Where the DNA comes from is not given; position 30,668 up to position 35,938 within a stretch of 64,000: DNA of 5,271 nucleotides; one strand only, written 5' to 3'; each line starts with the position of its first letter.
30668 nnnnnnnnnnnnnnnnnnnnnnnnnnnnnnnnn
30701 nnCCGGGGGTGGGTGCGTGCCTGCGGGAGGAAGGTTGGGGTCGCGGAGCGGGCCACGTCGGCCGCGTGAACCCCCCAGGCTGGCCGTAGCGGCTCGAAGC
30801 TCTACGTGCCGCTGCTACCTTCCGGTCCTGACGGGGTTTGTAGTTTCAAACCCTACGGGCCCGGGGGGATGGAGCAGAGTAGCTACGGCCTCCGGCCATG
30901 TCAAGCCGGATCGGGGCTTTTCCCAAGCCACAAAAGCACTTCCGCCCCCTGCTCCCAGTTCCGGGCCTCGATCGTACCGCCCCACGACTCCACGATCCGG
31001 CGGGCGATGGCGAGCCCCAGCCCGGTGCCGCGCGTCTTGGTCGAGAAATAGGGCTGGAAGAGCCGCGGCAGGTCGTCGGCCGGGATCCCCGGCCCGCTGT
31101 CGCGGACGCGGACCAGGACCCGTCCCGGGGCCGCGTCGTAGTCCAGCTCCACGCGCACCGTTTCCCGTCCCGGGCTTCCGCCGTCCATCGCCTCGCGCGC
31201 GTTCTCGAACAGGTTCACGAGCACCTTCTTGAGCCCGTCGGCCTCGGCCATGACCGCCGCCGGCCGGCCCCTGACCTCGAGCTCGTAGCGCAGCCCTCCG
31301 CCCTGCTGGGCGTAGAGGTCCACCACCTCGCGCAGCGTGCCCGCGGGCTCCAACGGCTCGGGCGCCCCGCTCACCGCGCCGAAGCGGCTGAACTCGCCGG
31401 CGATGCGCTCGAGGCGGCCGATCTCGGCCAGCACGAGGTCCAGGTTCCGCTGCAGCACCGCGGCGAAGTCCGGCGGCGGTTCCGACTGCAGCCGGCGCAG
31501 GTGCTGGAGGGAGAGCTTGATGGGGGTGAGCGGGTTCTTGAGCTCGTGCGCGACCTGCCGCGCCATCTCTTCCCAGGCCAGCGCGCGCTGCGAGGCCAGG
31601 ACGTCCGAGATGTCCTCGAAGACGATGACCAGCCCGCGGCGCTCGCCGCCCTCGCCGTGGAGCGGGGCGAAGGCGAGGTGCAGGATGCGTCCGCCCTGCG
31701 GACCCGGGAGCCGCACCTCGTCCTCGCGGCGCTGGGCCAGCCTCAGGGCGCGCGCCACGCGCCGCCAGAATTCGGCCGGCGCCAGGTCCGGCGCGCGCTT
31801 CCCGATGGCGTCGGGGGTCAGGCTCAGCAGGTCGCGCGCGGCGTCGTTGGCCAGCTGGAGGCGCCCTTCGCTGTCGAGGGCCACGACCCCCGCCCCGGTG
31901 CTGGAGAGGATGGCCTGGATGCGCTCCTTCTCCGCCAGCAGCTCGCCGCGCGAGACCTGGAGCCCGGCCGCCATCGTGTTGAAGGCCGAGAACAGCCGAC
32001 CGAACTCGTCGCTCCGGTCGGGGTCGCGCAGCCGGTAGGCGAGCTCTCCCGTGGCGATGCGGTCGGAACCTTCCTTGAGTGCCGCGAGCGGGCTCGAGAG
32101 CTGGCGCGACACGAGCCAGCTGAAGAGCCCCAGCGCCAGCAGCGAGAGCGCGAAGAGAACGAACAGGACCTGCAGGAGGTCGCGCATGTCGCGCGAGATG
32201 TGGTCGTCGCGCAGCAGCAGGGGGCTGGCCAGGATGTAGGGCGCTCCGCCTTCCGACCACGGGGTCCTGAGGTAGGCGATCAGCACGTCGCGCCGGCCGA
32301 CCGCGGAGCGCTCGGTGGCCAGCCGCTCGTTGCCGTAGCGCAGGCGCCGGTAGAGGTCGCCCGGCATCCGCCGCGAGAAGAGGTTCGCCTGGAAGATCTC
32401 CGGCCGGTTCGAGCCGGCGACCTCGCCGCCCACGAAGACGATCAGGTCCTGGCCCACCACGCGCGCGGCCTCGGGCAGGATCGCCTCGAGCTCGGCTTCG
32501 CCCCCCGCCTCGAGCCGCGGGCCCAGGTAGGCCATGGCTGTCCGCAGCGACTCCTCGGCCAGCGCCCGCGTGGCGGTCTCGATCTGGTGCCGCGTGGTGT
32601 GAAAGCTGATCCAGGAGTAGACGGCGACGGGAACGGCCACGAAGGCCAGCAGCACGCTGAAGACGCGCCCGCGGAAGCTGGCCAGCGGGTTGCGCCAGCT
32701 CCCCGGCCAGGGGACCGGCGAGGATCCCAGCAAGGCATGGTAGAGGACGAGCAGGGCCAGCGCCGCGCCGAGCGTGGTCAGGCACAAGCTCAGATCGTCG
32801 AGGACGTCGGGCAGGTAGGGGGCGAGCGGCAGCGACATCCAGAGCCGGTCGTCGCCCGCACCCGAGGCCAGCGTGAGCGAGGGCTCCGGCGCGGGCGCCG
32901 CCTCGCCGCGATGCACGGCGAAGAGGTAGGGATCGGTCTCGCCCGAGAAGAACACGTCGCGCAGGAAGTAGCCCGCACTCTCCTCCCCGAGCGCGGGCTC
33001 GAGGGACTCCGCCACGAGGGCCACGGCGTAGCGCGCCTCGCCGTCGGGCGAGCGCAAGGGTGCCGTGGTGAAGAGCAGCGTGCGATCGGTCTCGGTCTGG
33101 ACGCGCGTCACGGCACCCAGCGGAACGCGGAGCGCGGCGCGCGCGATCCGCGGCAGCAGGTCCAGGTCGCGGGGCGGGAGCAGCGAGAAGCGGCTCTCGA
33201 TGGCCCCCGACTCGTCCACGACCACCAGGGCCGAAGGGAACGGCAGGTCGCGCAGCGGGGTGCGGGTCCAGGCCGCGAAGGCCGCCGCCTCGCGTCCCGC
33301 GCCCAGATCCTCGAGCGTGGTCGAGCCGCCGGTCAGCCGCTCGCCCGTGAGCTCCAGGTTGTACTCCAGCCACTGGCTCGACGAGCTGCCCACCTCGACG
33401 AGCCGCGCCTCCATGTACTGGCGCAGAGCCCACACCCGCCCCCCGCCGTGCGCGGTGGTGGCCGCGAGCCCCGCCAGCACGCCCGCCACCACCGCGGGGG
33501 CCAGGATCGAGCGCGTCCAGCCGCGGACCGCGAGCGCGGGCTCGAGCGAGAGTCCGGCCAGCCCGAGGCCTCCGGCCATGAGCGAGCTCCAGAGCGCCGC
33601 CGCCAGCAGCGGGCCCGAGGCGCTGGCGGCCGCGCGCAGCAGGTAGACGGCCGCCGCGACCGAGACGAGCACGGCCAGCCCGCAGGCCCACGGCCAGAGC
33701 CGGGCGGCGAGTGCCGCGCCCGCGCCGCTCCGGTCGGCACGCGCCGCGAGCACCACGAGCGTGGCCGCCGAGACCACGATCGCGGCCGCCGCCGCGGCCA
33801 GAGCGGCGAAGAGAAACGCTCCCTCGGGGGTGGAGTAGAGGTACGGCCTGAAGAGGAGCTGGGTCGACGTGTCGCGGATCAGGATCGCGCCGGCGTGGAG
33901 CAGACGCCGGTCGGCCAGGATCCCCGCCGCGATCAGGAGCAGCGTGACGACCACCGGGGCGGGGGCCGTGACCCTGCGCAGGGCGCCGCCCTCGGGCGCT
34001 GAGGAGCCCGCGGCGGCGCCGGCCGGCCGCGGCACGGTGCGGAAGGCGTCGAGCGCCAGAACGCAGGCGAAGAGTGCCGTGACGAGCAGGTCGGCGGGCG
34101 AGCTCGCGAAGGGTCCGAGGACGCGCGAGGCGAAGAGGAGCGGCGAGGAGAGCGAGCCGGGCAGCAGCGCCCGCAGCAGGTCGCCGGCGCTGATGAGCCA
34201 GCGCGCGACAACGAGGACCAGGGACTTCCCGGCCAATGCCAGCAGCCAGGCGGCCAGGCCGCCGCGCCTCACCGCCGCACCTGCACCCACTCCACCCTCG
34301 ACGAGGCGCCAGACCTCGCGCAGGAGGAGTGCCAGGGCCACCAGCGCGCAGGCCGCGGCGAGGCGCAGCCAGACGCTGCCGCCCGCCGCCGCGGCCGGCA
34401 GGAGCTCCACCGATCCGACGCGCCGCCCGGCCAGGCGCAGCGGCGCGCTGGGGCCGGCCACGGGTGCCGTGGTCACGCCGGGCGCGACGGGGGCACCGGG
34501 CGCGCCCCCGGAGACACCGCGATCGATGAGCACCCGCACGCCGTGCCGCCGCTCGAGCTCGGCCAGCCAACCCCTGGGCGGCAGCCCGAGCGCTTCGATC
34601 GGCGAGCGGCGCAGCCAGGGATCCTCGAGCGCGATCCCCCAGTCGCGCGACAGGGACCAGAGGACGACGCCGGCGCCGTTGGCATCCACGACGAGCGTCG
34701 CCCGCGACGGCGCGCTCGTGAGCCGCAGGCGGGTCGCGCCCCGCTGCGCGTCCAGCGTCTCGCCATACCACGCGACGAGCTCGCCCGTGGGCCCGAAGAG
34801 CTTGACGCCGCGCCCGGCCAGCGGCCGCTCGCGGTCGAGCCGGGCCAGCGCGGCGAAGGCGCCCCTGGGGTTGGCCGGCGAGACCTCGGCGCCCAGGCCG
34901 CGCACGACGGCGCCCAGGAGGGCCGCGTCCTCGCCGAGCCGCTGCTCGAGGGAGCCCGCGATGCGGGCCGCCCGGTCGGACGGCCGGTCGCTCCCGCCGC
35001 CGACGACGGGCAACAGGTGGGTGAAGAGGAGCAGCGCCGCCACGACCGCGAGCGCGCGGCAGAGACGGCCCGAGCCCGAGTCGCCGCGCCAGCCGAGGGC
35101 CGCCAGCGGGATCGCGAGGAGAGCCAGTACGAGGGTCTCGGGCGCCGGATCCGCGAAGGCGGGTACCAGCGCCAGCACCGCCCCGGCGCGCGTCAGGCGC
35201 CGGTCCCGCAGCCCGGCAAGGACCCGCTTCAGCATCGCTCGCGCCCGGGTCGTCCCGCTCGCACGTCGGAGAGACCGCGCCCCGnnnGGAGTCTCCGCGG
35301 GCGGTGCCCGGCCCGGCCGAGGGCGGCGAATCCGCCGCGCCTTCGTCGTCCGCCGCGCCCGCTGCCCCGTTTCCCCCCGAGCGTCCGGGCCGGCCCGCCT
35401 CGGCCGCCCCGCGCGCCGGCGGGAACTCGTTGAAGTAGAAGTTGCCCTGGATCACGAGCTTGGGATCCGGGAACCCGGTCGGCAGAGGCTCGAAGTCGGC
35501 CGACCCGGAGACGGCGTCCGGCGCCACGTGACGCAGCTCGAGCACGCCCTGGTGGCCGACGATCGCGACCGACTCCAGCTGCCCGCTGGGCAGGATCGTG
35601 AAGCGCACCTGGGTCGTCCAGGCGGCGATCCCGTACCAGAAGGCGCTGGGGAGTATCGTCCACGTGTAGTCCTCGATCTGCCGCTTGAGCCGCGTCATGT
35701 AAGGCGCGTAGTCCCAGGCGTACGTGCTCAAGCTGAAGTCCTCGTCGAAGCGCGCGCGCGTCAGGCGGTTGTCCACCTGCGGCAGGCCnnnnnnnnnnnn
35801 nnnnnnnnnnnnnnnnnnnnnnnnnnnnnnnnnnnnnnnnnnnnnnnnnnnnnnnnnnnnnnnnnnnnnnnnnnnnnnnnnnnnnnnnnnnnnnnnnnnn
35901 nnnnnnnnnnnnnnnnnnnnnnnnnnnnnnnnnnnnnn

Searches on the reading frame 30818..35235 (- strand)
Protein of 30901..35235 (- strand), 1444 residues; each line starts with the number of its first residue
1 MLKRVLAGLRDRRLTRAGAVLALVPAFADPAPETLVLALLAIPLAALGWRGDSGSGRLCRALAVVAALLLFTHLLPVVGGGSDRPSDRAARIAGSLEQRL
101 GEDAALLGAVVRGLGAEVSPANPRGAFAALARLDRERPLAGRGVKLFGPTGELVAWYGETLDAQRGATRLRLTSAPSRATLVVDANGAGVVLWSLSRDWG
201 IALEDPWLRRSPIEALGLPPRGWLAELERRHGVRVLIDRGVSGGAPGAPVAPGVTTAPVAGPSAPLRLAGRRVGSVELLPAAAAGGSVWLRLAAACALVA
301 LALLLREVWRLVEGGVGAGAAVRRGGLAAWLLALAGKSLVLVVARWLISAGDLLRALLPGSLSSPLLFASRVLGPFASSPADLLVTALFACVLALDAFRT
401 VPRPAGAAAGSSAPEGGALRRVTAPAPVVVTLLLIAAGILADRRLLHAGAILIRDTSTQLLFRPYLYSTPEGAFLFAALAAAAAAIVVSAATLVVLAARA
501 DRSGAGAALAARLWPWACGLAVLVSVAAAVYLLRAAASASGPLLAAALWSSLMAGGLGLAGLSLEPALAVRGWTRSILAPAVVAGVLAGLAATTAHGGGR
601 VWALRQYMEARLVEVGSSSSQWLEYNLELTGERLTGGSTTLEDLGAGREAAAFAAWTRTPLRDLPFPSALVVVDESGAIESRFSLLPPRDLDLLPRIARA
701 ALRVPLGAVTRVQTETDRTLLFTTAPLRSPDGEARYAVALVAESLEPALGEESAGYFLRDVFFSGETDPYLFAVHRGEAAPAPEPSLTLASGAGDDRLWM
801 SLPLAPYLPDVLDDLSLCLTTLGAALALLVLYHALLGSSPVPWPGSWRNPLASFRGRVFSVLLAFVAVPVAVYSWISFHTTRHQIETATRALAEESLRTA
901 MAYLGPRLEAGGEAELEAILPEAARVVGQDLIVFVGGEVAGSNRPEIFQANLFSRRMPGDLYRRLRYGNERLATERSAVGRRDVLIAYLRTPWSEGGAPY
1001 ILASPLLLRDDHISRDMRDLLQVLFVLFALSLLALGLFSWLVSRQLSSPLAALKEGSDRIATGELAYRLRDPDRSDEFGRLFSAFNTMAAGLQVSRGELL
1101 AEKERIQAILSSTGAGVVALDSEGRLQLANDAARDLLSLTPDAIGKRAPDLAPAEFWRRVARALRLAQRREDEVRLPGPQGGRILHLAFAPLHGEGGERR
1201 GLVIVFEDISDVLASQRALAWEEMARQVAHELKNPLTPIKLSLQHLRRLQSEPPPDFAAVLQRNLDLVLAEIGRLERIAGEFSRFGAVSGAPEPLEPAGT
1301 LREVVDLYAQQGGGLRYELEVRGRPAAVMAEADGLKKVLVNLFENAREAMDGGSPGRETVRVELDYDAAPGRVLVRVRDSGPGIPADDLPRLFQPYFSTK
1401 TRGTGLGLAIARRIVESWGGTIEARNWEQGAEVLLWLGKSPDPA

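Call 6: search_protein_families(library=pfam, proteins=[window:30901-35235:-], max_evalue=0.01)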
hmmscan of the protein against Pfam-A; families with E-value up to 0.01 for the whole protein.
window:30901-35235:- (1444 aa): 9 families
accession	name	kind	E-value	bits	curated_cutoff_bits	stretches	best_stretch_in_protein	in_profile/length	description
PF02518.31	HATPase_c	-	4.2e-23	82.3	26.4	1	1332-1437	3-107/111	Histidine kinase-, DNA gyrase B-, and HSP90-like ATPase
PF08448.16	PAS_4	-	7.9e-13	49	23.1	1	1110-1211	1-107/110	PAS fold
PF00672.30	HAMP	-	4.9e-12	46.4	25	1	1041-1093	1-52/53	HAMP domain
PF00989.32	PAS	-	2e-09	37.9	22.6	1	1104-1209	1-113/113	PAS fold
PF13426.13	PAS_9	-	3.7e-09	37.2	27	1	1117-1211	4-103/103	PAS domain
PF00512.31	HisKA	-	2.3e-07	31.2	26.9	1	1221-1280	2-55/66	His Kinase A (phospho-acceptor) domain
PF13596.12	PAS_10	-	1.9e-06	28.9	22.1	1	1107-1209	2-105/106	PAS domain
PF13581.12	HATPase_c_2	-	3.2e-05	24.4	27.4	1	1334-1417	28-111/127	Histidine kinase-like ATPase domain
PF13188.13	PAS_8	-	0.00051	20.3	21.8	1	1104-1156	1-55/65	PAS domain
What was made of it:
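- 30901..35235 (-): Sensor histidine kinase (1444 aa): about 12 hydrophobic segments, then HAMP-PAS-HisKA-HATPase_c. No response regulator gene is adjacent. Subclade-specific neighbour. Pfam (call 6).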

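Call 10: search_protein_families(library=ncbifam, proteins=[window:30901-35235:-], max_evalue=0.01)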
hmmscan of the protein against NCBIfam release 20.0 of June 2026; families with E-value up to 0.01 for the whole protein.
window:30901-35235:- (1444 aa): 77 families (the best 25 are shown)
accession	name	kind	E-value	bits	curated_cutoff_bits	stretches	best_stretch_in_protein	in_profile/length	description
NF008468.0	PRK11360.1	equivalog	7.1e-56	189.8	646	1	1021-1437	196-606/616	two-component system sensor histidine kinase AtoS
NF033092.0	HK_WalK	equivalog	6.8e-38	130.6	725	1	1014-1437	169-592/594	cell wall metabolism sensor histidine kinase WalK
NF046044.1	PnpS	equivalog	1.9e-33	116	400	1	1051-1425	3-376/390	two-component system histidine kinase PnpS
NF047496.1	HK_LIC11548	equivalog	1.9e-31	109.5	750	2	1211-1423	350-572/589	LIC_11548 family sensor histidine kinase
NF052574.1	HisKinEspCMyxo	equivalog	2e-28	99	1200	1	1119-1426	301-623/785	serine histidine kinase EspC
NF007688.0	PRK10364.1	equivalog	3.9e-28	98.4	479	1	1219-1438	238-450/460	two-component system sensor histidine kinase ZraS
NF058527.1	HistKinChvGCaul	equivalog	9.1e-27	94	740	1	1199-1429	285-517/535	two-component sensor histidine kinase ChvG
NF040691.1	MtrAB_MtrB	equivalog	2e-25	89.8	450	2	1227-1439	277-492/507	MtrAB system histidine kinase MtrB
TIGR02966.1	phoR_proteo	equivalog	3e-23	82.4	334.2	1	1101-1423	3-318/333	phosphate regulon sensor histidine kinase PhoR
NF007004.0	PRK09467.1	equivalog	8.4e-23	80.9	415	2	1309-1430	309-426/440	two-component system sensor histidine kinase EnvZ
NF041777.1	sens_FixL_Rhizob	equivalog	1.1e-22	80.4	850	1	1211-1431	252-472/485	sensor protein FixL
TIGR01386.1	cztS_silS_copS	subfamily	3.4e-22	79.1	292.55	2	1226-1430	246-448/457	heavy metal sensor histidine kinase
NF053867.1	SprKinKinDBac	equivalog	5.8e-22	77.8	775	1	1224-1437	289-495/500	sporulation kinase KinD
NF012163.2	BaeS_SmeS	equivalog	1.7e-20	73.4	500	2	1211-1425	231-443/457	sensor histidine kinase efflux regulator BaeS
NF010411.0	PRK13837.1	equivalog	2.7e-19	68.7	647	1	1312-1438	538-674/828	two-component system VirA-like sensor kinase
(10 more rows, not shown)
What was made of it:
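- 30901..35235 (-): Best NCBIfam hit is AtoS, far below its cut-off (call 10).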

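Call 65: search_protein_families(library=pfam, alignment_id=A3, max_evalue=0.05)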
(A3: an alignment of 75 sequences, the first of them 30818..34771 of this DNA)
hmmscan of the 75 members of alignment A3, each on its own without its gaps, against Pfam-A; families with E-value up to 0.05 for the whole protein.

A. member 1, window:30818-34771:- (1318 aa): 0 families

B. families by the number of members that match (of 75 scanned): 5 families
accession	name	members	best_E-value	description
PF06150.17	ChaB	1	2.4e-11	ChaB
PF04430.19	DUF498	1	4.2e-11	Protein of unknown function (DUF498/DUF598)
PF05887.16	Trypan_PARP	1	0.0029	Procyclic acidic repetitive protein (PARP)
PF04227.17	Indigoidine_A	1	0.02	Indigoidine synthase A like protein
PF14801.12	TrmI-like_N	1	0.036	TrmI-like N-terminal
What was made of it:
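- Tried and rejected: I repeated it without the annotated genes so that no weak TadE hit could be hidden (call 65).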

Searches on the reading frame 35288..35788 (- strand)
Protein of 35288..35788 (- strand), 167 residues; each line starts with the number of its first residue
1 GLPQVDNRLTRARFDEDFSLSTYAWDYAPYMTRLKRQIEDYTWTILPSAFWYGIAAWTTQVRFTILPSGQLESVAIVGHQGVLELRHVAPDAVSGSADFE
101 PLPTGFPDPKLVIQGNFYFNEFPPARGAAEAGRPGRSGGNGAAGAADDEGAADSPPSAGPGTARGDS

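Call 78: find_homologous_proteins(query=window:35288-35788:-, max_evalue=0.001)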
Query window:35288-35788:- (167 aa): 2 proteins with E <= 0.001 among 319 candidates.
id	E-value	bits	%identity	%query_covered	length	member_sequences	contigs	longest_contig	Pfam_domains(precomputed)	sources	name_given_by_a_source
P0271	4.7e-73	263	75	98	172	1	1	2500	-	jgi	jgi:hypothetical protein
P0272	2.2e-67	244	79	72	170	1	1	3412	-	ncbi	ncbi:MAG: hypothetical protein ABR599_10605 [Gemmatimonadota bacterium]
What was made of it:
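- Tried and rejected: Only two homologues were found by the word-based search (call 78).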

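Call 83: predict_structure(alignment_id=A4)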
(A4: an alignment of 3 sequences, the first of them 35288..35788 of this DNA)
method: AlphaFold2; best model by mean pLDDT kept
length: 167 residues; sequences in the alignment: 3
mean_pLDDT: 35.1   pTM: 0.28
mean pLDDT of the five models: 35.1, 35.0, 32.6, 31.0, 30.7
residues with pLDDT >= 90: 0; 70-90: 0; 50-70: 15; < 50: 152
segments of 3 or more residues with pLDDT < 50: 1-59, 79-167
pLDDT, mean of each block of 10 residues (from residue 1): 22 25 28 32 26 37 51 51 44 33 38 39 36 30 32 36 38
secondary structure, 60 per line:
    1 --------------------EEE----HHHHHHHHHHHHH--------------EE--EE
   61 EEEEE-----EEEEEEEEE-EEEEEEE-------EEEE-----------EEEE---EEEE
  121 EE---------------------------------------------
elements in order: E21-23 H28-40 E59-65 E71-79 E81-87 E95-98 E110-113 E117-122
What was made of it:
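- On TonB family: The AF2 model is unusable, pLDDT 35 (call 83).
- Closest known: TonB-ExbB-ExbD energy transducers. Different: The TonB_C score is below threshold, and the structure model failed (call 83).
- Tried and rejected: AF2 of the TonB-like C-terminal domain with a 3-sequence alignment. pLDDT was 35, unusable (call 83).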
